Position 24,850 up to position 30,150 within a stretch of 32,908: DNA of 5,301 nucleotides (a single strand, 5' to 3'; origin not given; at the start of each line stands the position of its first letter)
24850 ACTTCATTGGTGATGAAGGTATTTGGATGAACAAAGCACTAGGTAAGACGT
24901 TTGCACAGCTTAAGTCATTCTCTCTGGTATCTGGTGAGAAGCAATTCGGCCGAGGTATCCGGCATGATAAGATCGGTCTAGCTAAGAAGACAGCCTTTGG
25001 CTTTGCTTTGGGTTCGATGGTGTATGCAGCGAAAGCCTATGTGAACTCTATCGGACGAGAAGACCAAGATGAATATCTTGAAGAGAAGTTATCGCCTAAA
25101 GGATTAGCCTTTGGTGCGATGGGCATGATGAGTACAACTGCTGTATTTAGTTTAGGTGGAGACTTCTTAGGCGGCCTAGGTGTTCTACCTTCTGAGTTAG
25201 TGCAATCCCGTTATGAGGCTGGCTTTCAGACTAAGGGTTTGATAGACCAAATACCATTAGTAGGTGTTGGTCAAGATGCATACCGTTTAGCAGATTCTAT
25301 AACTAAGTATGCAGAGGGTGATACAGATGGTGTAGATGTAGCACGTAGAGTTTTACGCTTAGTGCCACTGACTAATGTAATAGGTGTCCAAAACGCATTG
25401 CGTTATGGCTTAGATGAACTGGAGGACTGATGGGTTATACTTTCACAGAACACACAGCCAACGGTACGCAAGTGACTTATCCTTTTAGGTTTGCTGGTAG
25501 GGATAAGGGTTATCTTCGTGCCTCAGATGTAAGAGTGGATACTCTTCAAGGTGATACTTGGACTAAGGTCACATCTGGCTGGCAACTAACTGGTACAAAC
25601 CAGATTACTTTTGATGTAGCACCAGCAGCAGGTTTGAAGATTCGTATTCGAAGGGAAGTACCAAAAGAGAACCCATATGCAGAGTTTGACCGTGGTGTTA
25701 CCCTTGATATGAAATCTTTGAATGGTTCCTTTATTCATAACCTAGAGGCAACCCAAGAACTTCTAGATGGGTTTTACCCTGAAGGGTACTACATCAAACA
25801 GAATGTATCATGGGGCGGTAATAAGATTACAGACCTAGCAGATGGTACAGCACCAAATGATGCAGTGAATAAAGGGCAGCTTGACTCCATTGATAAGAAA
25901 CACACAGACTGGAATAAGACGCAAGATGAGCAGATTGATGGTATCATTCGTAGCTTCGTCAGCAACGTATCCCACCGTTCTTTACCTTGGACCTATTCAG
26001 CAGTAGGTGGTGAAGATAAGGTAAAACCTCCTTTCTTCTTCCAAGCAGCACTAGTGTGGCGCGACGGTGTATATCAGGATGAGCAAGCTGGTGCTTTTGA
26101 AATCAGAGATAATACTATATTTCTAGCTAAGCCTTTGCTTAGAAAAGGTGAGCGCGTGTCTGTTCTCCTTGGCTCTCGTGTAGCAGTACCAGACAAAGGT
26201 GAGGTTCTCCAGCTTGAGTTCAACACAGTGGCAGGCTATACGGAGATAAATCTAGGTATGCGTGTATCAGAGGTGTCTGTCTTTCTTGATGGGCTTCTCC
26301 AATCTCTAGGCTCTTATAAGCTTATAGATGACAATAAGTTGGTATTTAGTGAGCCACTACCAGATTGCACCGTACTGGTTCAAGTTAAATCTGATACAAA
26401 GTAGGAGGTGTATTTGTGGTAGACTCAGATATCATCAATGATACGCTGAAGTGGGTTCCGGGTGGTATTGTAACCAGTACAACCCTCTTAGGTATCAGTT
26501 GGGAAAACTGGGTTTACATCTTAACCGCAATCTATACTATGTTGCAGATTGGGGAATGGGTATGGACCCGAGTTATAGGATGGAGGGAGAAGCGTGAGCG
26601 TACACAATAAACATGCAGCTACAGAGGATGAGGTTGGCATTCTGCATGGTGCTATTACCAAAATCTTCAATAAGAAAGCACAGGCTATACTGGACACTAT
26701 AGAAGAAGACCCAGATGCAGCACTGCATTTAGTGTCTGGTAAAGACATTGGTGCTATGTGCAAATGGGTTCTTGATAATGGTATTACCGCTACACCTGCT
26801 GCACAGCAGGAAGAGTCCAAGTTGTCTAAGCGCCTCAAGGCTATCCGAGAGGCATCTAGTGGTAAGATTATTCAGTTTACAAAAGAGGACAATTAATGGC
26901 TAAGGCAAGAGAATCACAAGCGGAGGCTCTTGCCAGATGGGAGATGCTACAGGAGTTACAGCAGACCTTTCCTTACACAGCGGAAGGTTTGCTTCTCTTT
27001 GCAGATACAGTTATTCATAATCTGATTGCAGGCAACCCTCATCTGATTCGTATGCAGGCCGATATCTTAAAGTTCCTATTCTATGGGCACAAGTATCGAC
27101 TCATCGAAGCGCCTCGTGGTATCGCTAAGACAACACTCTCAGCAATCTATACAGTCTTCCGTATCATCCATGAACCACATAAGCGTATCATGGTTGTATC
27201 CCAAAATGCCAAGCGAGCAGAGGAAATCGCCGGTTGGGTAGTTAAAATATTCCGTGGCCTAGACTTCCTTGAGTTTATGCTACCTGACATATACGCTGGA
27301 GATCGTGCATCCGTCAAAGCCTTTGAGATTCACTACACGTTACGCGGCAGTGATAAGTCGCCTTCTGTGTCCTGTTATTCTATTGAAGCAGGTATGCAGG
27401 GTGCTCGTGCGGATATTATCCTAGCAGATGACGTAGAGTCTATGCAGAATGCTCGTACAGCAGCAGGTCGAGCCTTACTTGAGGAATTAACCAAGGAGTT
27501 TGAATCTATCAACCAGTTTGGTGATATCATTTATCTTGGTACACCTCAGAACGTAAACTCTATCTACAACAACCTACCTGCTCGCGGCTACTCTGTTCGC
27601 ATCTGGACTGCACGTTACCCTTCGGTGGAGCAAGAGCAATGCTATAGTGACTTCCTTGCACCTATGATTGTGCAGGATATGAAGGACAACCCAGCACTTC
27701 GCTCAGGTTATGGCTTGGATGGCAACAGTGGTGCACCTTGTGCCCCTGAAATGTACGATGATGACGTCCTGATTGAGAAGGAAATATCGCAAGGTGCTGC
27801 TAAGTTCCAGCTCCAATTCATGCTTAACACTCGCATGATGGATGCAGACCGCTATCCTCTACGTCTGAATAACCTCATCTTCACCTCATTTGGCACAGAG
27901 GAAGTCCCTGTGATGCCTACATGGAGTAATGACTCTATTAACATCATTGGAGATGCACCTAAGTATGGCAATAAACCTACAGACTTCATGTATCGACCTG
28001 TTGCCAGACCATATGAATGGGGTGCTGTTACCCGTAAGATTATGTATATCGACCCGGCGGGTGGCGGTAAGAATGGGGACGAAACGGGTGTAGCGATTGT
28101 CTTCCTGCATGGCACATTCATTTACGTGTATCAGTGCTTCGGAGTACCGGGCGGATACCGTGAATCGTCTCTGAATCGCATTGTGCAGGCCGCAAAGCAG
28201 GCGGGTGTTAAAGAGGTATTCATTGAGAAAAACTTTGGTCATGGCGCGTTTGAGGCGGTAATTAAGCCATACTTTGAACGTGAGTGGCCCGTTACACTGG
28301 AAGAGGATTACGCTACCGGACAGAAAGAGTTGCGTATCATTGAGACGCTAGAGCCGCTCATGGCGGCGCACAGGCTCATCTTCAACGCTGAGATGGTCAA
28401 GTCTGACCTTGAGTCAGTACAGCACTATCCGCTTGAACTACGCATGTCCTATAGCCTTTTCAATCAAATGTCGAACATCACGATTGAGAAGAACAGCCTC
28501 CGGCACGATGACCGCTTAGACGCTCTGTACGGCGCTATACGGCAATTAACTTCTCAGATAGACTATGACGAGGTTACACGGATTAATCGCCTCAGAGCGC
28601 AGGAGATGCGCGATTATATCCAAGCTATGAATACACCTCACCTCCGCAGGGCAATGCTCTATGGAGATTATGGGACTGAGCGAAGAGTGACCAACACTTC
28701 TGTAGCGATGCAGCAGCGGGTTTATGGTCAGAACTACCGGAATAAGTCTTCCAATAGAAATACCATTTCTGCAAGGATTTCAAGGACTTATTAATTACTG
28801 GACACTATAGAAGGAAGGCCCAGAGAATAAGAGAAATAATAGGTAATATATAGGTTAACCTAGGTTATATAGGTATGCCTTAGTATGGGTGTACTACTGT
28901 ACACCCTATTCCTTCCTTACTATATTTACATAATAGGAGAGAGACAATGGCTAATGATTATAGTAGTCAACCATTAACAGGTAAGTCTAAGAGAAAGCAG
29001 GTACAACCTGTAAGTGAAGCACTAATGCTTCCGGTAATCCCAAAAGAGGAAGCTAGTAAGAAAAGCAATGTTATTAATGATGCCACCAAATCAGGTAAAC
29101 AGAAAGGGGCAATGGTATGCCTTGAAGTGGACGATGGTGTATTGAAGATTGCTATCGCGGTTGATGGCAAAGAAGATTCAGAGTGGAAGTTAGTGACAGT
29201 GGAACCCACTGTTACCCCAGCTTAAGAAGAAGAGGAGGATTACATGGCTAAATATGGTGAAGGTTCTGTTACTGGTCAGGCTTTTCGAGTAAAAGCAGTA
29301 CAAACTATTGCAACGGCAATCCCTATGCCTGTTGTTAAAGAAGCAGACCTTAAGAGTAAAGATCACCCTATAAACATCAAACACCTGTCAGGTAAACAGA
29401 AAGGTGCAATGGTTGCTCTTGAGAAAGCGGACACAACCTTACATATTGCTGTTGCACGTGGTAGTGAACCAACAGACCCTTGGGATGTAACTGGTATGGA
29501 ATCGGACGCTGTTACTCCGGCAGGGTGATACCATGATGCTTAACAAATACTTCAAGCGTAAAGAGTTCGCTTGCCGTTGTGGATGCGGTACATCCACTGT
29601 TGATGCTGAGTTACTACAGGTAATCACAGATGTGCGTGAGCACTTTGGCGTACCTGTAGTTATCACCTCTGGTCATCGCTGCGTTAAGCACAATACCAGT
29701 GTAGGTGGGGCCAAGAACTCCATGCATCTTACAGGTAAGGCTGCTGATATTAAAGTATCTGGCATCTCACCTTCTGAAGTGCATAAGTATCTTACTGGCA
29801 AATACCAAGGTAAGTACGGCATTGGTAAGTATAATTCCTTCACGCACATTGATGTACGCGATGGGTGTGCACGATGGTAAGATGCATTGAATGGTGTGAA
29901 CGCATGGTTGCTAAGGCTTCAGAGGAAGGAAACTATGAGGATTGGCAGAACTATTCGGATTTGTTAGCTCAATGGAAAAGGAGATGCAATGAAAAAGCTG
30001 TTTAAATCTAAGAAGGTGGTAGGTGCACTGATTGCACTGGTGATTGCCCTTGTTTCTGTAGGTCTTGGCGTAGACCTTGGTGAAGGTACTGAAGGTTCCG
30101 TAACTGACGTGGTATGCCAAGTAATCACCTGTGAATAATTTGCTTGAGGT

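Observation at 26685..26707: Promoter-like sequence inside the small terminase gene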

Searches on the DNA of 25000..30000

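Call 72: search_rna_families(source=window, start=25000, end=30000, threshold=evalue, max_evalue=1)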
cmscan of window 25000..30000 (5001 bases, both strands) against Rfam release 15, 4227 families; matches with E-value up to 1: 0.
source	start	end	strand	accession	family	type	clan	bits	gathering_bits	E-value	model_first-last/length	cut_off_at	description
